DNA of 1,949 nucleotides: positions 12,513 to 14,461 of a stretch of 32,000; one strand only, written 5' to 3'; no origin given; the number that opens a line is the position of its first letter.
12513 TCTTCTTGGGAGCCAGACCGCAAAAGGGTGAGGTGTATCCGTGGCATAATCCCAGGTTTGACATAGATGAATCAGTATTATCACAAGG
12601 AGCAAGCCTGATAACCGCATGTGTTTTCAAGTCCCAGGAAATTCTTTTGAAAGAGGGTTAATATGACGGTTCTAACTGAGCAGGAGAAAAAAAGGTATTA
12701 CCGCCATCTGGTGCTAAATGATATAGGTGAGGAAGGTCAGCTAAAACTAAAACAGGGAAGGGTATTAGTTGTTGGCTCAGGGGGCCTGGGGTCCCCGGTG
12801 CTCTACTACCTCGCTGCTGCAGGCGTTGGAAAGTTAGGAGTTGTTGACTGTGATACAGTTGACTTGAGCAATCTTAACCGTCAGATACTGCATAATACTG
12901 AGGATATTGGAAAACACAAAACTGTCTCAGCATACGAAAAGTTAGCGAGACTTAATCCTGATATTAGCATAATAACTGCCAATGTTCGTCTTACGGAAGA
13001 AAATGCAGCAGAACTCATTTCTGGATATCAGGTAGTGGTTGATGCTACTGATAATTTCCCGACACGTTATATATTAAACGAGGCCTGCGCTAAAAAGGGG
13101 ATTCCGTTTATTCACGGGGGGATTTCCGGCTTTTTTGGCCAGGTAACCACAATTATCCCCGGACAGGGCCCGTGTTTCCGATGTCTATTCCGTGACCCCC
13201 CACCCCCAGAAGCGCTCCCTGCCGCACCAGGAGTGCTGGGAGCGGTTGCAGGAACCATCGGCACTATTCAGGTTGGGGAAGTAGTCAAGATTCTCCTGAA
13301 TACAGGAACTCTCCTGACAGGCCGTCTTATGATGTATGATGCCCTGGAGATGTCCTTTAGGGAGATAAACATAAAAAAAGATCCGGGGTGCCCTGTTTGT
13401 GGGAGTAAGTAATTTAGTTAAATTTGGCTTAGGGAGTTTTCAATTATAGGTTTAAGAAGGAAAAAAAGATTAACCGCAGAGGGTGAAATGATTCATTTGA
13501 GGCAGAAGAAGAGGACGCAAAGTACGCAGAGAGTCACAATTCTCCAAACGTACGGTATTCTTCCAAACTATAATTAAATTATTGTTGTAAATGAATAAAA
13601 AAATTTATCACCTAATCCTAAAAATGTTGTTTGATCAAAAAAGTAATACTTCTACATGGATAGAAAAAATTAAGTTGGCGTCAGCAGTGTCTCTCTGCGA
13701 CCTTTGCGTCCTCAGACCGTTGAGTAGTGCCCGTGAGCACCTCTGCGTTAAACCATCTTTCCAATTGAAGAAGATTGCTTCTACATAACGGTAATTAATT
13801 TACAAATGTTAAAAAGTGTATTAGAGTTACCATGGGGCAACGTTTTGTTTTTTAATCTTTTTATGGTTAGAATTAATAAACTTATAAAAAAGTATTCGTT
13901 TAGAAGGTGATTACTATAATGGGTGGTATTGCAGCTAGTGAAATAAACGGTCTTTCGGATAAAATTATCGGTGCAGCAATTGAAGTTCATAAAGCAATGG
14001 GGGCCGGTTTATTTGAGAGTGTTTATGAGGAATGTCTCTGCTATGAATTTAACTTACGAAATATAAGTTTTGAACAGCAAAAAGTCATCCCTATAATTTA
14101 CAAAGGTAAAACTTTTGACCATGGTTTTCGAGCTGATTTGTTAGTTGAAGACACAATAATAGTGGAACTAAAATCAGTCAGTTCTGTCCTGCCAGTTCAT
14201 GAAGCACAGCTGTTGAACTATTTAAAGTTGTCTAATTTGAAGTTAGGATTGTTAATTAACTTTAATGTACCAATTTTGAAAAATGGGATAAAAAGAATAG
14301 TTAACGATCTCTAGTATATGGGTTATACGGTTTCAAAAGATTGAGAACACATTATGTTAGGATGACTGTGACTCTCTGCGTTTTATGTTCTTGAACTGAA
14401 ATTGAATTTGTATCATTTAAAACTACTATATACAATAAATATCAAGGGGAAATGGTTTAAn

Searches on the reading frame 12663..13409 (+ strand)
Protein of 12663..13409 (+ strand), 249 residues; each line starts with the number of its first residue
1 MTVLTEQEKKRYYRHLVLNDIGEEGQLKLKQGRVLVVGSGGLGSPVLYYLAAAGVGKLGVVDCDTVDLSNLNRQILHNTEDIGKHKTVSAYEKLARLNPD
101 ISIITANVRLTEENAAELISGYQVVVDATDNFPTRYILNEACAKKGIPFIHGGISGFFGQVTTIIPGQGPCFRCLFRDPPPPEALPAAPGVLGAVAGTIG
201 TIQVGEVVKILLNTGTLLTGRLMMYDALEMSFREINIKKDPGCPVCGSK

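Call 53: list_cluster_members(proteins=[window:12663-13409:+, window:17691-18431:+, window:21755-22354:+, window:22409-23980:+, window:26704-28635:+, window:28656-29720:+, window:29747-31348:+, window:31376-31675:+, window:7084-9894:+, window:3397-4218:+])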
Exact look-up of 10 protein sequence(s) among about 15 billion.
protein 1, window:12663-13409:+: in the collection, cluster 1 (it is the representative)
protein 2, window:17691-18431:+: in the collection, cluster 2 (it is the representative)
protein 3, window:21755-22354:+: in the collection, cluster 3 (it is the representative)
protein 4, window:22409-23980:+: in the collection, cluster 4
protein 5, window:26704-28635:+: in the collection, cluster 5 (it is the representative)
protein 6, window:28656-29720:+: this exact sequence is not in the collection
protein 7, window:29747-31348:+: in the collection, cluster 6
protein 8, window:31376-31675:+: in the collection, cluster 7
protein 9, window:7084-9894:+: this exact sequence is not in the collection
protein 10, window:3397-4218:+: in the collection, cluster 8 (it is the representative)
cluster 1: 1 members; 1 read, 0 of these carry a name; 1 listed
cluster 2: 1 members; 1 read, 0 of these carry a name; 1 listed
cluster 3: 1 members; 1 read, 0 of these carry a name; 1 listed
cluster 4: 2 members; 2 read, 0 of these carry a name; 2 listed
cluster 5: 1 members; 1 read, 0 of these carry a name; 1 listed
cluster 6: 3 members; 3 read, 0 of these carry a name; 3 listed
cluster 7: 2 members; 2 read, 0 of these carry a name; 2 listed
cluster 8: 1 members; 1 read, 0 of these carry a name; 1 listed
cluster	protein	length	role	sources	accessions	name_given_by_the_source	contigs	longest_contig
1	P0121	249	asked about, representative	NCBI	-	-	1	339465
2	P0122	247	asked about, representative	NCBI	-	-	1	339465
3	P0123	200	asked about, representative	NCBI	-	-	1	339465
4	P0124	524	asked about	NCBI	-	-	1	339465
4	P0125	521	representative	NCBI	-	-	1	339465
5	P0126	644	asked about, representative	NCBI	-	-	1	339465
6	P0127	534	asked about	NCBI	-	-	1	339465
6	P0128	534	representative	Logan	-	-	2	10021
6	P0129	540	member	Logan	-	-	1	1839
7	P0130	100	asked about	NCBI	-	-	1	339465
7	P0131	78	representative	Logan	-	-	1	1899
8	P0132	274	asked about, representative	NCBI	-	-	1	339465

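Call 54: find_encoding_contigs(protein=P0130, flank=10000, max_places=3)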
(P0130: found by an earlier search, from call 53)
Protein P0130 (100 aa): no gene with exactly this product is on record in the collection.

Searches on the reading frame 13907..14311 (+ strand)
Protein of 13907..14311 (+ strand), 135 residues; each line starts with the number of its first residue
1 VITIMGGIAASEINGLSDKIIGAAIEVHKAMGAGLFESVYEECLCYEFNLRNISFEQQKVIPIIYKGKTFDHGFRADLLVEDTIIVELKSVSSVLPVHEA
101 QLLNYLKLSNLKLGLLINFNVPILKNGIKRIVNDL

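Call 95: search_protein_families(library=pfam, proteins=[window:13907-14311:+], max_evalue=0.01)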
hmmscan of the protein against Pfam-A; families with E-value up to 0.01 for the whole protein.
window:13907-14311:+ (135 aa): 1 family
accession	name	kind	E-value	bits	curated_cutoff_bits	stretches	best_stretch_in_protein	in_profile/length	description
PF13366.12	PDDEXK_3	-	4.1e-44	150.1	22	1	16-131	3-117/117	PD-(D/E)XK nuclease superfamily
